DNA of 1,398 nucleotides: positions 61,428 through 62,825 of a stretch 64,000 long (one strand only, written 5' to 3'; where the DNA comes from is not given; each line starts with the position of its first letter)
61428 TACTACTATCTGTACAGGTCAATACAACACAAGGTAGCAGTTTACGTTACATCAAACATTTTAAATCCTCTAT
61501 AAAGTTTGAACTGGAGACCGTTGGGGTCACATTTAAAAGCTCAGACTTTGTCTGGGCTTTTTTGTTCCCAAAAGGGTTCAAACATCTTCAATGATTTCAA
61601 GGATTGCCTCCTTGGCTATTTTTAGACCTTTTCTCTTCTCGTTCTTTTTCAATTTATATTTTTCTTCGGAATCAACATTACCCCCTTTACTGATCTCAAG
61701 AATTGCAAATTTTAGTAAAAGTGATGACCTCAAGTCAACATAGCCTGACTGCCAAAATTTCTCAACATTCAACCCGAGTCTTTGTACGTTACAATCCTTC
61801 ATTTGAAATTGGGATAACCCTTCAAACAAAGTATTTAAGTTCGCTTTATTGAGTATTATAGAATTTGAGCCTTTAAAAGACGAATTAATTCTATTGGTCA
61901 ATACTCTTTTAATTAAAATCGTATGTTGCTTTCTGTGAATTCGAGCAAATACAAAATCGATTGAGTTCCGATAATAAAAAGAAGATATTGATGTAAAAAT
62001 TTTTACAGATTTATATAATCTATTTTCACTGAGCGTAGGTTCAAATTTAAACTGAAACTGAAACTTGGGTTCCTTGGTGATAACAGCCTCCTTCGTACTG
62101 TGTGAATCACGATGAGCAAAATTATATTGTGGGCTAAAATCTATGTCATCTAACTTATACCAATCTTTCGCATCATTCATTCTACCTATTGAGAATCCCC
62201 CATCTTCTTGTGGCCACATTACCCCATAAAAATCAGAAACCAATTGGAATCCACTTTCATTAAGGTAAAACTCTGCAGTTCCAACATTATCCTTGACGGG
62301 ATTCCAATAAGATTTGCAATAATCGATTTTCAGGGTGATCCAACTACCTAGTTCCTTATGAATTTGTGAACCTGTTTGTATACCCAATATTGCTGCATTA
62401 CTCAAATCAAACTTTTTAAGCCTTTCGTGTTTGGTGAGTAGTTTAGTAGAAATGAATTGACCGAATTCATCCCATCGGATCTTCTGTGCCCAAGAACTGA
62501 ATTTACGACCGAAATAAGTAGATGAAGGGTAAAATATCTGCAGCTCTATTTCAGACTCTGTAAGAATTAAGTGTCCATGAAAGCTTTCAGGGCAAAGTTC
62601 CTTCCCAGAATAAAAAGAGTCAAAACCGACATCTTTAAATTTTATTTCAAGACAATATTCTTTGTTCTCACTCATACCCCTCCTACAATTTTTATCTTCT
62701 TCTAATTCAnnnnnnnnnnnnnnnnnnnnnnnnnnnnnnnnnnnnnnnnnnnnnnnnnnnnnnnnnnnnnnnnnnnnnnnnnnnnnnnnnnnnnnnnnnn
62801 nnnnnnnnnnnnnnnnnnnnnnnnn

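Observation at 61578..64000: AT-rich Fic + unknown (Rx5H, AGGAGG-led) two-gene cassette: candidate undescribed toxin/defence module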

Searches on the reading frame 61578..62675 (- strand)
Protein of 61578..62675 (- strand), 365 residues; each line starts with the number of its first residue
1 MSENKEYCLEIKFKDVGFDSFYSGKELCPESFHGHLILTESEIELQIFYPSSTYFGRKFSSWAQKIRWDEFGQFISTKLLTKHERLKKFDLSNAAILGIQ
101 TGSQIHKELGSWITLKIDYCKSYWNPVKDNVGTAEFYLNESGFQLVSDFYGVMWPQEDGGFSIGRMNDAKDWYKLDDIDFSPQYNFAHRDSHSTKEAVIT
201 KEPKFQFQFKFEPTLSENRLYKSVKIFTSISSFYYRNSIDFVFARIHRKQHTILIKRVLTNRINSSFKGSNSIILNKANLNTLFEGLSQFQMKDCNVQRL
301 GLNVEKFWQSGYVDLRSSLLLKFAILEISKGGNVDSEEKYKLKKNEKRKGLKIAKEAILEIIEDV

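Call 4: search_protein_families(library=pfam, proteins=[window:61578-62675:-], max_evalue=1)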
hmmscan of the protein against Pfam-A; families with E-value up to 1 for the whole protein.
window:61578-62675:- (365 aa): 0 families

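Call 5: search_protein_families(library=padloc, proteins=[window:61578-62675:-], max_evalue=1)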
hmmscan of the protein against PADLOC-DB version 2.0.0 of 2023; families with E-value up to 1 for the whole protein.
window:61578-62675:- (365 aa): 0 families

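Call 6: search_protein_families(library=ncbifam, proteins=[window:61578-62675:-], max_evalue=1)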
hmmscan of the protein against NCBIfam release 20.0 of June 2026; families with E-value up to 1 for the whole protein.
window:61578-62675:- (365 aa): 0 families

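Call 7: search_solved_structures(query=window:61578-62675:-, max_evalue=10)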
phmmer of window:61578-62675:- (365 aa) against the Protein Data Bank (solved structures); distinct sequences matched with E-value up to 10: 1.
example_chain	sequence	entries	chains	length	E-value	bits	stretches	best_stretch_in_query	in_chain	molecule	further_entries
8qah_A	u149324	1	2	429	1.8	11.2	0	321-357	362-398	sc-CC-8-58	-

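Call 9: find_homologous_proteins(query=window:61578-62675:-, max_evalue=0.001)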
Query window:61578-62675:- (365 aa): 5 proteins with E <= 0.001 among 1420 candidates.
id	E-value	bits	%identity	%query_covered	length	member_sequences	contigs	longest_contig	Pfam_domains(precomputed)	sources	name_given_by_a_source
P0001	1.8e-243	825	100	100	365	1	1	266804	-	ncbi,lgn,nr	ncbi:MAG: hypothetical protein QNK23_07925 [Crocinitomicaceae bacterium]|nr:hypothetical protein [Cr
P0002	1.5e-100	355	46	99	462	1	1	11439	-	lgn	-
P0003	1.5e-96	342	46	98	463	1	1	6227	-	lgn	-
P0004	7.6e-94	333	45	99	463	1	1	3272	-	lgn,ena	-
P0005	5.1e-53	199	35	88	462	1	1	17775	-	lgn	-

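Call 11: search_protein_families(library=pfam, proteins=[P0002, P0003, P0004, P0005], max_evalue=1)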
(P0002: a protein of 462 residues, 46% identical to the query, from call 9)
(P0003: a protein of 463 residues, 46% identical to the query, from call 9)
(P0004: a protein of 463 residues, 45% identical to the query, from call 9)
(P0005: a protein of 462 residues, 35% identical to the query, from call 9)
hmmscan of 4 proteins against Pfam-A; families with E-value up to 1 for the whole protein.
P0002 (462 aa): 1 family
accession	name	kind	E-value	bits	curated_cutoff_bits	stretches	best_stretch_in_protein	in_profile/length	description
PF18739.6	HEPN_Apea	-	0.0046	17.8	24.4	1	347-435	26-115/136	Apea-like HEPN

P0003 (463 aa): 2 families
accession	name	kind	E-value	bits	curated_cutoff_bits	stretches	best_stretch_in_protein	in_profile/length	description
PF18739.6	HEPN_Apea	-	0.0005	20.9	24.4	1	348-435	26-114/136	Apea-like HEPN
PF03123.20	CAT_RBD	-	0.21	12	25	1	250-265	2-17/57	CAT RNA binding domain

P0004 (463 aa): 1 family
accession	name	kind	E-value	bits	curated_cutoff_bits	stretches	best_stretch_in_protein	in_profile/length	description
PF18739.6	HEPN_Apea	-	0.0054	17.6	24.4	1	335-435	10-115/136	Apea-like HEPN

P0005 (462 aa): 0 families

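Call 12: search_protein_families(library=padloc, proteins=[P0002, P0003, P0004, P0005], max_evalue=1)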
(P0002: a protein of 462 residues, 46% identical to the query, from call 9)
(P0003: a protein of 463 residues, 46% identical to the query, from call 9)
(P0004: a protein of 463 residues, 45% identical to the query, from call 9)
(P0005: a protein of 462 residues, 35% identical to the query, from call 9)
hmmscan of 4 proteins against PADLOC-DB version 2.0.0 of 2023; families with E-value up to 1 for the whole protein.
P0002 (462 aa): 1 family
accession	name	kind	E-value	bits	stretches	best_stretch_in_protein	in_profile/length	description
PDLC04028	PD-T4-2_B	-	0.005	14.9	1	299-423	15-134/168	-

P0003 (463 aa): 0 families

P0004 (463 aa): 0 families

P0005 (462 aa): 0 families

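Call 13: find_encoding_contigs(protein=P0001, flank=10000, max_places=3)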
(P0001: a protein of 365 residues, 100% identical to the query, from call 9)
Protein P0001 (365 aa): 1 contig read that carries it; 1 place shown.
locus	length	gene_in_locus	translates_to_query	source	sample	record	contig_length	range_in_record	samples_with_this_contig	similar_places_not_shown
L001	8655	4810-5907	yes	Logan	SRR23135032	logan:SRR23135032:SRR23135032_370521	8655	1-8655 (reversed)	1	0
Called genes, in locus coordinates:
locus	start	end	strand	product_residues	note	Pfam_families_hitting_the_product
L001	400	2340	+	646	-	PF18962:Por_Secre_tail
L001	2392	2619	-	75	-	PF18865:AbiJ_NTD5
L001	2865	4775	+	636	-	PF02661:Fic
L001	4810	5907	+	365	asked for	-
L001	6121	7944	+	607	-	-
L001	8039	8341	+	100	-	-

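Call 15: find_encoding_contigs(protein=P0002, flank=10000, max_places=3)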
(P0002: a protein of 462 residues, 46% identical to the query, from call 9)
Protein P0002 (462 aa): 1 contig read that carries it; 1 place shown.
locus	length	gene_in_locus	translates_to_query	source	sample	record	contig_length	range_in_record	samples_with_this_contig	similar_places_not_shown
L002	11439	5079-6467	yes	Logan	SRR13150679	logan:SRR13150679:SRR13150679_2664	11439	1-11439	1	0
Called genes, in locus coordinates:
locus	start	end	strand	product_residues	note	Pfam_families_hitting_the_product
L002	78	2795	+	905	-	PF20464:MmeI_N, PF20465:MmeI_hel, PF02384:N6_Mtase (faint), PF20473:MmeI_Mtase, PF07669:Eco57I (weak), PF20466:MmeI_TRD, PF20467:MmeI_C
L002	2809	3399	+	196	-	-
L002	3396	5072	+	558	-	PF14280:DUF4365 (faint)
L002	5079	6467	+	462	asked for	-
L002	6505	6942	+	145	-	-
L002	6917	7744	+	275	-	-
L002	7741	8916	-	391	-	-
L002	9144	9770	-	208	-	-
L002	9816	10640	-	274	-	-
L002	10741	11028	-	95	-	PF12728:HTH_17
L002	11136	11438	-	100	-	?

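Call 16: find_encoding_contigs(protein=P0005, flank=10000, max_places=3)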
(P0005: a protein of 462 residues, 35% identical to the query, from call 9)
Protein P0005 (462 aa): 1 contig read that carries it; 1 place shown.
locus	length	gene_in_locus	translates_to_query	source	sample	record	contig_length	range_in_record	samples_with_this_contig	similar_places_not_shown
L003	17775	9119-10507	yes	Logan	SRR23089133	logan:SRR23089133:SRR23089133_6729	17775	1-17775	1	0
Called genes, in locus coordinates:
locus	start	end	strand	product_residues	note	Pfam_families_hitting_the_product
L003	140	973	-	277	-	-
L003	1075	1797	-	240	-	-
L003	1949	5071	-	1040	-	PF13289:SIR2_2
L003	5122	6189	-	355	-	PF04326:SLFN_AlbA_2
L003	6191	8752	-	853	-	-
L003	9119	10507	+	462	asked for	-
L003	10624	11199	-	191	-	-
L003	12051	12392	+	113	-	PF07411:DUF1508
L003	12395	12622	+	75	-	-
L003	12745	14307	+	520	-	PF12161:HsdM_N, PF01170:UPF0020 (faint), PF02384:N6_Mtase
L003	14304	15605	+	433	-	PF01420:Methylase_S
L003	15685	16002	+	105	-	PF05015:HigB-like_toxin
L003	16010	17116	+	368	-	PF01381:HTH_3, PF06114:Peptidase_M78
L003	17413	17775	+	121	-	?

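Call 17: find_encoding_contigs(protein=P0003, flank=10000, max_places=3)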
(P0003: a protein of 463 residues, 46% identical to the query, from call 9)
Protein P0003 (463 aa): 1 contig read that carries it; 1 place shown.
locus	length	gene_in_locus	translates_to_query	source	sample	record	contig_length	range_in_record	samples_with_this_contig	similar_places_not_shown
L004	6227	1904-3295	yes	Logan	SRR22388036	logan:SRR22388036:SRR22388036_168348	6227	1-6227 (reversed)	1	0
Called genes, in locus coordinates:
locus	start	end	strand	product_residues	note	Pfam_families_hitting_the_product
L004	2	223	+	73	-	?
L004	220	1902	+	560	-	-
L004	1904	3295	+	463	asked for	-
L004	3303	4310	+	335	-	-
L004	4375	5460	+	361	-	-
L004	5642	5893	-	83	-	PF13560:HTH_31, PF01381:HTH_3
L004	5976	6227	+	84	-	?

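Call 18: find_encoding_contigs(protein=P0004, flank=10000, max_places=3)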
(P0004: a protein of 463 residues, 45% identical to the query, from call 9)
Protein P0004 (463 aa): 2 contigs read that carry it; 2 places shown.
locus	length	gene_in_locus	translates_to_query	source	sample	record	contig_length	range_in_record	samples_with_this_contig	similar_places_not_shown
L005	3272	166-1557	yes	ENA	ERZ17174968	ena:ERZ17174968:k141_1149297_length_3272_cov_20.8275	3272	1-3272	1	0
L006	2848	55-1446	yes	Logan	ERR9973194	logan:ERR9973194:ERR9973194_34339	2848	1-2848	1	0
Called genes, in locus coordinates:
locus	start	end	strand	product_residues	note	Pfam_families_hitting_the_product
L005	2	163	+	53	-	?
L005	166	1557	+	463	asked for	-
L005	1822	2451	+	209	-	PF01936:NYN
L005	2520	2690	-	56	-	-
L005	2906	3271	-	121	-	?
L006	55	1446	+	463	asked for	-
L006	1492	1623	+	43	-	-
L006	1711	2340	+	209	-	PF01936:NYN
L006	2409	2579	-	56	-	-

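Call 22: search_protein_families(library=pfam, proteins=[L001:2865-4772:+, L002:3396-5069:+, L004:220-1899:+, L001:2392-2619:-, L004:3303-4307:+, L002:6505-6939:+, L002:2809-3396:+], max_evalue=1)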
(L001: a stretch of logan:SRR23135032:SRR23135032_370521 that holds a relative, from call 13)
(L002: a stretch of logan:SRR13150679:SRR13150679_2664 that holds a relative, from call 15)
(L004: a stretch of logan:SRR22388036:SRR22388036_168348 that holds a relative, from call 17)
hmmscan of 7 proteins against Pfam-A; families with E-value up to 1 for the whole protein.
L001:2865-4772:+ (636 aa): 1 family
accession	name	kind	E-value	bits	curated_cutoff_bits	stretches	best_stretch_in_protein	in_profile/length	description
PF02661.23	Fic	-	2.3e-11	44.8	24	1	390-461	22-93/93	Fic/DOC family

L002:3396-5069:+ (558 aa): 1 family
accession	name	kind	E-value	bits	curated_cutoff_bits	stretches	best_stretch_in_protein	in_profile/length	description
PF14280.11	DUF4365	-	1.5e-06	28.7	24.3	1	46-148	28-129/139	Domain of unknown function (DUF4365)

L004:220-1899:+ (560 aa): 1 family
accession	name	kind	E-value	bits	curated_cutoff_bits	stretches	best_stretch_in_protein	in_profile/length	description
PF14280.11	DUF4365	-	0.00021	21.8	24.3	1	44-143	22-126/139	Domain of unknown function (DUF4365)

L001:2392-2619:- (75 aa): 1 family
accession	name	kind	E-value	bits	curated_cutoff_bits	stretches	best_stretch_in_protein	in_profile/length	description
PF18865.6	AbiJ_NTD5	-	9.2e-20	70.9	26.7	1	4-73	5-73/93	AbiJ N-terminal domain 5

L004:3303-4307:+ (335 aa): 0 families

L002:6505-6939:+ (145 aa): 1 family
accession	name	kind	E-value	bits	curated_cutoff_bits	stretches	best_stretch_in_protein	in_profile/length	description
PF21975.1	ASNSD1-SEP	-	0.026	15.1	27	1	8-69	14-73/96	ASNSD1 upstream open reading frame protein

L002:2809-3396:+ (196 aa): 4 families
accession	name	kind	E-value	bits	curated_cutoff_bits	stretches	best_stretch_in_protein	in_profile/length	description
PF18734.6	HEPN_AbiU2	-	0.011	15.7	26.8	1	95-128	126-162/193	AbiU2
PF17618.7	SL4P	-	0.077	13.5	28.1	1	108-150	14-56/88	Uncharacterized Strongylid L4 protein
PF13297.11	SDE2_2C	-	0.084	13.2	26.6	1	141-180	22-53/82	Replication stress response SDE2 C-terminal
PF03063.25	Prismane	-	0.15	11.1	27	1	96-164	296-346/513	Prismane/CO dehydrogenase family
